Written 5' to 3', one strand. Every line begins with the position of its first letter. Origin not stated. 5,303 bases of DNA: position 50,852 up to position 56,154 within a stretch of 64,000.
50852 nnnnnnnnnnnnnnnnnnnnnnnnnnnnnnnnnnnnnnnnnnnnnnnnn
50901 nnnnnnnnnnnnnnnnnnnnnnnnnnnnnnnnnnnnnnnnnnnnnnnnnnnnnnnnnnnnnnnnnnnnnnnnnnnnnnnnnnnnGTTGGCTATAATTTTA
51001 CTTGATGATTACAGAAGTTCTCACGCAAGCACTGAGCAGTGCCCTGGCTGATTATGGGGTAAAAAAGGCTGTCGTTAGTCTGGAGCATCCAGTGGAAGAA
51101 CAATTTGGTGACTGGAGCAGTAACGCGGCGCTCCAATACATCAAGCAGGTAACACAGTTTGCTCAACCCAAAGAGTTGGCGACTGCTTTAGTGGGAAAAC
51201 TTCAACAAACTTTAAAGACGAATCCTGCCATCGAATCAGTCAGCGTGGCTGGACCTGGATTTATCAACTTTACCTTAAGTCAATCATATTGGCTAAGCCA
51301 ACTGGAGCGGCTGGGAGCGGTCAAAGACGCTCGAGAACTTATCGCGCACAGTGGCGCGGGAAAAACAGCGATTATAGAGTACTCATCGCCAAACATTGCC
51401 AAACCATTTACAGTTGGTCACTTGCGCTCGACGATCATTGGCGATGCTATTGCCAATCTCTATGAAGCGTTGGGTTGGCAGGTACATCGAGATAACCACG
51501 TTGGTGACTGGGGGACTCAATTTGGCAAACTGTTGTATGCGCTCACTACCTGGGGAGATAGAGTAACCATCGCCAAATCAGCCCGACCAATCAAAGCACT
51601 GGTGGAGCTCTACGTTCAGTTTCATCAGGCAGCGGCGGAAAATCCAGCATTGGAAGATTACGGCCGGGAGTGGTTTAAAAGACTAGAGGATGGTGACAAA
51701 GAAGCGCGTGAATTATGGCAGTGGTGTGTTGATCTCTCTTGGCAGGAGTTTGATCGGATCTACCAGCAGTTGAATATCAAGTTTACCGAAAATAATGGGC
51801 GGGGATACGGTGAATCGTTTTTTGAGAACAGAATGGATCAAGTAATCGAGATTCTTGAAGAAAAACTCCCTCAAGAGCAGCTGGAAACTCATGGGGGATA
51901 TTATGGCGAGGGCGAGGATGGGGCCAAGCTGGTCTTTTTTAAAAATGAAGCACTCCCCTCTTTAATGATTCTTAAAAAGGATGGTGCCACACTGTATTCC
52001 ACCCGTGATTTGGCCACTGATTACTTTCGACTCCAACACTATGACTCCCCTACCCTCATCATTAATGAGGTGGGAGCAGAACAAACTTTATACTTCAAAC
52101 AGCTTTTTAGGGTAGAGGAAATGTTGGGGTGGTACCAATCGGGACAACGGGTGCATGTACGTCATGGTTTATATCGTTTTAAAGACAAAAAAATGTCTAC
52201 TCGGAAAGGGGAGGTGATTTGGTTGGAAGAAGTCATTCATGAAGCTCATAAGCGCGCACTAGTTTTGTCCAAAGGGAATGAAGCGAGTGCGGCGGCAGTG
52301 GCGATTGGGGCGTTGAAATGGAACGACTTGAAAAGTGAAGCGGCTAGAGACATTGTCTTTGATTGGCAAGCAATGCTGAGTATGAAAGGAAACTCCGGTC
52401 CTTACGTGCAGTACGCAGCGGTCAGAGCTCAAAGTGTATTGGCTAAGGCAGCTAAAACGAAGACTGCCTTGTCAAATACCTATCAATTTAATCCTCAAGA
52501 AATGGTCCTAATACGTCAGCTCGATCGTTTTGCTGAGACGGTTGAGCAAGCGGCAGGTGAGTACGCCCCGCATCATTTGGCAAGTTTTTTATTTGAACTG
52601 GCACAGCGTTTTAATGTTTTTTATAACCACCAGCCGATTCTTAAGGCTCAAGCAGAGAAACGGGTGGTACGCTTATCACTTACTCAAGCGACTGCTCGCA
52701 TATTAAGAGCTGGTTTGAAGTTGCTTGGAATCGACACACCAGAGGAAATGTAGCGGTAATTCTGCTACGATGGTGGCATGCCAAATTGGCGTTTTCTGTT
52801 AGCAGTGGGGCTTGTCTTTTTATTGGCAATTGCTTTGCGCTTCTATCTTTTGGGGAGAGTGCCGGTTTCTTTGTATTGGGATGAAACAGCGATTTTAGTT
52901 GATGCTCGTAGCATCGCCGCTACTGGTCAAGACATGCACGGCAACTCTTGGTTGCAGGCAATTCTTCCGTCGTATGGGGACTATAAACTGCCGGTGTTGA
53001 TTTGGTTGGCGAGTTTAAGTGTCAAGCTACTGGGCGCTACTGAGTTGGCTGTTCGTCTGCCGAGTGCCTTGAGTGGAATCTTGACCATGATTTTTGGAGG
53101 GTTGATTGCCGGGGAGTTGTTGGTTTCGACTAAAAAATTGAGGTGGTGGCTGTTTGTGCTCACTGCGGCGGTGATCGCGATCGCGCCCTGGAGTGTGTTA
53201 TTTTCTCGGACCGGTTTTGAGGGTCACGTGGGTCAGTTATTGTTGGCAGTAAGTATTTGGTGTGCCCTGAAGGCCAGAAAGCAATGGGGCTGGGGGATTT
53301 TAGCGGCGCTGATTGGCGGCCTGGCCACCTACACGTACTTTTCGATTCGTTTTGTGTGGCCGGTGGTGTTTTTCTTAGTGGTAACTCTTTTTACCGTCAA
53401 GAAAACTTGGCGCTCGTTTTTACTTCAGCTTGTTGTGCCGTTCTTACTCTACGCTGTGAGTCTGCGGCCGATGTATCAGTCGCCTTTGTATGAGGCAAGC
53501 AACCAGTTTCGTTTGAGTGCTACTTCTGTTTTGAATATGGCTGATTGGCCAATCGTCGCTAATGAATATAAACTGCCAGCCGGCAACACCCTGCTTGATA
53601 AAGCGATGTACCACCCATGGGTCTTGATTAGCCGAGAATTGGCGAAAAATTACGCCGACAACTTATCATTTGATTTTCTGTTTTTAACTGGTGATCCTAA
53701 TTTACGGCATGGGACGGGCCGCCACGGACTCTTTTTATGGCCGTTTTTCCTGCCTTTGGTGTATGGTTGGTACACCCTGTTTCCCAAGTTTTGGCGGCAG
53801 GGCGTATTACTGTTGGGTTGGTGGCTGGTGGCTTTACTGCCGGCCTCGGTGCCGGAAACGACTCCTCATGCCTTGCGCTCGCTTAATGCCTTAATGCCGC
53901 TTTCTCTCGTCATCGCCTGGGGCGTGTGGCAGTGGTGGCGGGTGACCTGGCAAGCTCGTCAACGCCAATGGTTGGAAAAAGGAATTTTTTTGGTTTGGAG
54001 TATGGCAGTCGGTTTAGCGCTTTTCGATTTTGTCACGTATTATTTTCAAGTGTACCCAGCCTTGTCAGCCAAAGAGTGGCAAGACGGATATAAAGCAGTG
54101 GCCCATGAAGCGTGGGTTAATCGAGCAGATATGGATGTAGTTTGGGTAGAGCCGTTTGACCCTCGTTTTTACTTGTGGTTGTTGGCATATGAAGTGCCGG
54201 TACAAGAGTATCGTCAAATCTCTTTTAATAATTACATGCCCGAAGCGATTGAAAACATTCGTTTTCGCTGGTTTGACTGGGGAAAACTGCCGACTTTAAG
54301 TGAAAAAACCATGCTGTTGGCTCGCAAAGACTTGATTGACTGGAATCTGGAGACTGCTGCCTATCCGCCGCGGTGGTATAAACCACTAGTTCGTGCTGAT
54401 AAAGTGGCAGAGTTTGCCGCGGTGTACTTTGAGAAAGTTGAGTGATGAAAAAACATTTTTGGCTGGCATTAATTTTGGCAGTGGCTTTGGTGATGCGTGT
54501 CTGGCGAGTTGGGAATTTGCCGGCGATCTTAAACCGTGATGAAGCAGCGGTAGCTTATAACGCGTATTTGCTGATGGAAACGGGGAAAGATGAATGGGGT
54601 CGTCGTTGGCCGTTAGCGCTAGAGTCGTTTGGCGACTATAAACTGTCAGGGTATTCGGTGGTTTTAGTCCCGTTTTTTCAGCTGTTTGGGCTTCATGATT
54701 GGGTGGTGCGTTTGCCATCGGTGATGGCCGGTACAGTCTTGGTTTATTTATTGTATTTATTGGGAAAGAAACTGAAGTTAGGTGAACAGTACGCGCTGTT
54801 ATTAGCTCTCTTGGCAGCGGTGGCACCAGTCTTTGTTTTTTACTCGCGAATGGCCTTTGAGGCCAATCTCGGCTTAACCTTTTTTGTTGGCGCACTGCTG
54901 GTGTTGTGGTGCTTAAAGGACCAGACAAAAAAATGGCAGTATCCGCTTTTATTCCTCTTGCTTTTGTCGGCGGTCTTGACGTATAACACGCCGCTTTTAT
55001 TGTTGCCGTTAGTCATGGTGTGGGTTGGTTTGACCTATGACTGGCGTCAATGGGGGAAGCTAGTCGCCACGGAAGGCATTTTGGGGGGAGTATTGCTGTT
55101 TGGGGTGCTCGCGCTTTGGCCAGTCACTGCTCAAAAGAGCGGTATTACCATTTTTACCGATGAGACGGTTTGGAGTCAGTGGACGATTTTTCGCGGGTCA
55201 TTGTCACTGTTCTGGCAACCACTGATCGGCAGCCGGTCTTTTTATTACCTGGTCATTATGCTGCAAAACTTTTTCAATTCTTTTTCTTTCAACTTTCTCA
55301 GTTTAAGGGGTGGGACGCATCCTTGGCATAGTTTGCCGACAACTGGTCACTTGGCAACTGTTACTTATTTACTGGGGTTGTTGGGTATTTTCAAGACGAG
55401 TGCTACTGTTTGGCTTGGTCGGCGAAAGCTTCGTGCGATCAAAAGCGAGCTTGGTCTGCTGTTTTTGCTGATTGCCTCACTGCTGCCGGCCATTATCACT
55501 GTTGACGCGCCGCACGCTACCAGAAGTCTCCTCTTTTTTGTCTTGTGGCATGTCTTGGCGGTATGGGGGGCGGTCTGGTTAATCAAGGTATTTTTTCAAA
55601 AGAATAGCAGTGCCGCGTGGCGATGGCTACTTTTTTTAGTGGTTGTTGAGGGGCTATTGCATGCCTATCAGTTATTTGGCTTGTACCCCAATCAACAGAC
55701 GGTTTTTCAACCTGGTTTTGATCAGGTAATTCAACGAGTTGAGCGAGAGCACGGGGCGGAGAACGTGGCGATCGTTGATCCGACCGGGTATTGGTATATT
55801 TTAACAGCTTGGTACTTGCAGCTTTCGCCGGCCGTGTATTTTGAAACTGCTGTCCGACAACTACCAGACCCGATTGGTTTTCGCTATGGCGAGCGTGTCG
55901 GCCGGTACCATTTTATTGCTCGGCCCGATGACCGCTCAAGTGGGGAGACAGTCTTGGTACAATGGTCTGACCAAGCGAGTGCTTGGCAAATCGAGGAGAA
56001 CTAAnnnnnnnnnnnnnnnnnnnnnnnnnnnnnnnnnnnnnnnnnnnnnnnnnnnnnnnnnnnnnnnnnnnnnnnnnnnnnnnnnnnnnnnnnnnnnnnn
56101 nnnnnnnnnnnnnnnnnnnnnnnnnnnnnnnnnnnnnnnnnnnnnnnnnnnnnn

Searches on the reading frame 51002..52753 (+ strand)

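Call 7: search_protein_families(library=pfam, proteins=[window:51002-52753:+], max_evalue=0.001)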
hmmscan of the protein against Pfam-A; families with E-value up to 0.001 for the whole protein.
window:51002-52753:+ (583 aa): 3 families
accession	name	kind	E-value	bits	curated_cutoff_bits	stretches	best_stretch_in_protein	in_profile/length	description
PF00750.26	tRNA-synt_1d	-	6.2e-74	249.5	23.3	1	115-455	14-349/349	tRNA synthetases class I (R), catalytic domain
PF05746.21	DALR_1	-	4.6e-32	111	22.3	1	469-583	1-117/117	DALR anticodon binding domain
PF03485.21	Arg_tRNA_synt_N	-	1.8e-15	57.8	21.5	1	4-92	4-85/85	Arginyl tRNA synthetase N terminal domain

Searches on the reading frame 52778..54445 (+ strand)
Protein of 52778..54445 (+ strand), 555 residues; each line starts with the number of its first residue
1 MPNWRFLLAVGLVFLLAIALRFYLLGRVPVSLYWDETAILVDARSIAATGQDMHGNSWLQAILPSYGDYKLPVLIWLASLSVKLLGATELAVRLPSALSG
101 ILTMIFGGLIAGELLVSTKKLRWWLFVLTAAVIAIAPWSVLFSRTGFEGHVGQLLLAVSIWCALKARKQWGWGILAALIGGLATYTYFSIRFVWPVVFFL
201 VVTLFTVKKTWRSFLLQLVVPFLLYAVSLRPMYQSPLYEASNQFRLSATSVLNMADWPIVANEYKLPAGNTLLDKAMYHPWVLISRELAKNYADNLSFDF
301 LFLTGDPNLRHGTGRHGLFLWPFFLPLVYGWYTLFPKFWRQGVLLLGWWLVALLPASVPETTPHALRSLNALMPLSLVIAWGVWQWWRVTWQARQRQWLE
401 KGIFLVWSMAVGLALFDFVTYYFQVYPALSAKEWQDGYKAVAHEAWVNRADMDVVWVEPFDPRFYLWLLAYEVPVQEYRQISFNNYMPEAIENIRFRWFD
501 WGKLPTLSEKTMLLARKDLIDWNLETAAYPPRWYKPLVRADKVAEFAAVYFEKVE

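Call 7: search_protein_families(library=pfam, proteins=[window:52778-54445:+], max_evalue=0.001)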
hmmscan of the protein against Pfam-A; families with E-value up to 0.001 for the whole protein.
window:52778-54445:+ (555 aa): 1 family
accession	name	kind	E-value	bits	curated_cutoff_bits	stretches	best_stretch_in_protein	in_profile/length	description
PF13231.12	PMT_2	-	3.8e-07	30.9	26.1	1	72-224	4-151/160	Dolichyl-phosphate-mannose-protein mannosyltransferase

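Call 57: find_encoding_contigs(protein=window:52778-54445:+, flank=10000, max_places=1)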
Protein window:52778-54445:+ (555 aa): 23 contigs read that carry it; 1 place shown.
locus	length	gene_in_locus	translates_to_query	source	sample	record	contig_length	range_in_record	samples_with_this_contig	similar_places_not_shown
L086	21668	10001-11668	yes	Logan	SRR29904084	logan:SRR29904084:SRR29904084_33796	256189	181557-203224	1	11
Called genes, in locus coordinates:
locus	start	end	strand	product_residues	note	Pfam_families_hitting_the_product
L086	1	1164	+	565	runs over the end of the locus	-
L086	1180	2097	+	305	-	PF00535:Glycos_transf_2, PF13641:Glyco_tranf_2_3, PF13632:Glyco_trans_2_3 (weak)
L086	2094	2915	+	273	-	PF00535:Glycos_transf_2, PF10111:Glyco_tranf_2_2 (faint)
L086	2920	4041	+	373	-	PF00534:Glycos_transf_1, PF13692:Glyco_trans_1_4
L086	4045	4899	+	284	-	PF00535:Glycos_transf_2, PF13641:Glyco_tranf_2_3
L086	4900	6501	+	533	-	-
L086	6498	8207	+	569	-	-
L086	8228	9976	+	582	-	PF03485:Arg_tRNA_synt_N, PF00750:tRNA-synt_1d, PF05746:DALR_1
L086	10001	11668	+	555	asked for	PF13231:PMT_2 (weak)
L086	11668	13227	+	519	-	PF13231:PMT_2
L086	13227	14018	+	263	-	PF00535:Glycos_transf_2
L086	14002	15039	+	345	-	PF13579:Glyco_trans_4_4 (weak), PF13439:Glyco_transf_4, PF00534:Glycos_transf_1, PF13692:Glyco_trans_1_4, PF13524:Glyco_trans_1_2 (weak), PF20706:GT4-conflict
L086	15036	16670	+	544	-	PF10131:PTPS_related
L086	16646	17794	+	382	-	-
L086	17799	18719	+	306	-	PF01073:3Beta_HSD, PF01370:Epimerase, PF02719:Polysacc_synt_2, PF04321:RmlD_sub_bind, PF05368:NmrA (weak), PF16363:GDP_Man_Dehyd, PF07993:NAD_binding_4 (weak)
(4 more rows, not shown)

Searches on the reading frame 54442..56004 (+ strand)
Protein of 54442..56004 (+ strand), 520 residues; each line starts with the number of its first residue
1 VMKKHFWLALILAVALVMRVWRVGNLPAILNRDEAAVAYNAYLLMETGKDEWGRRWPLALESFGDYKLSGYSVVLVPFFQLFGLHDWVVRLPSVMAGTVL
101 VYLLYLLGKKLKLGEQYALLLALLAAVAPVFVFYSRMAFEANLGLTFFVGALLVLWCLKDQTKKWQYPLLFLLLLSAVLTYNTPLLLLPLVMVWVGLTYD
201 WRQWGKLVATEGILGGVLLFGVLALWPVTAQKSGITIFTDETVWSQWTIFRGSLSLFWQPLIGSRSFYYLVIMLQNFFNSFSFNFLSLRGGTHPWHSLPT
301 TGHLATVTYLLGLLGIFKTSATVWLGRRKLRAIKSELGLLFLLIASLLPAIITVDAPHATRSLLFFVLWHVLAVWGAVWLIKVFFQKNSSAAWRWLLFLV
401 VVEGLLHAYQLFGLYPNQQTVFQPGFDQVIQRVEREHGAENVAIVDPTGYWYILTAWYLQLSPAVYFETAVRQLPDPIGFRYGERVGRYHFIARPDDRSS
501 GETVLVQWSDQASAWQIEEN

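Call 7: search_protein_families(library=pfam, proteins=[window:54442-56004:+], max_evalue=0.001)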
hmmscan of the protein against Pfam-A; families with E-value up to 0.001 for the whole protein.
window:54442-56004:+ (520 aa): 2 families
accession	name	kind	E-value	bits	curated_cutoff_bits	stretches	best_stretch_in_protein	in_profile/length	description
PF13231.12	PMT_2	-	2.7e-09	37.9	26.1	1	78-226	13-160/160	Dolichyl-phosphate-mannose-protein mannosyltransferase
PF02366.24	PMT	-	0.00036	20.6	22.7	1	11-215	3-212/245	Dolichyl-phosphate-mannose-protein mannosyltransferase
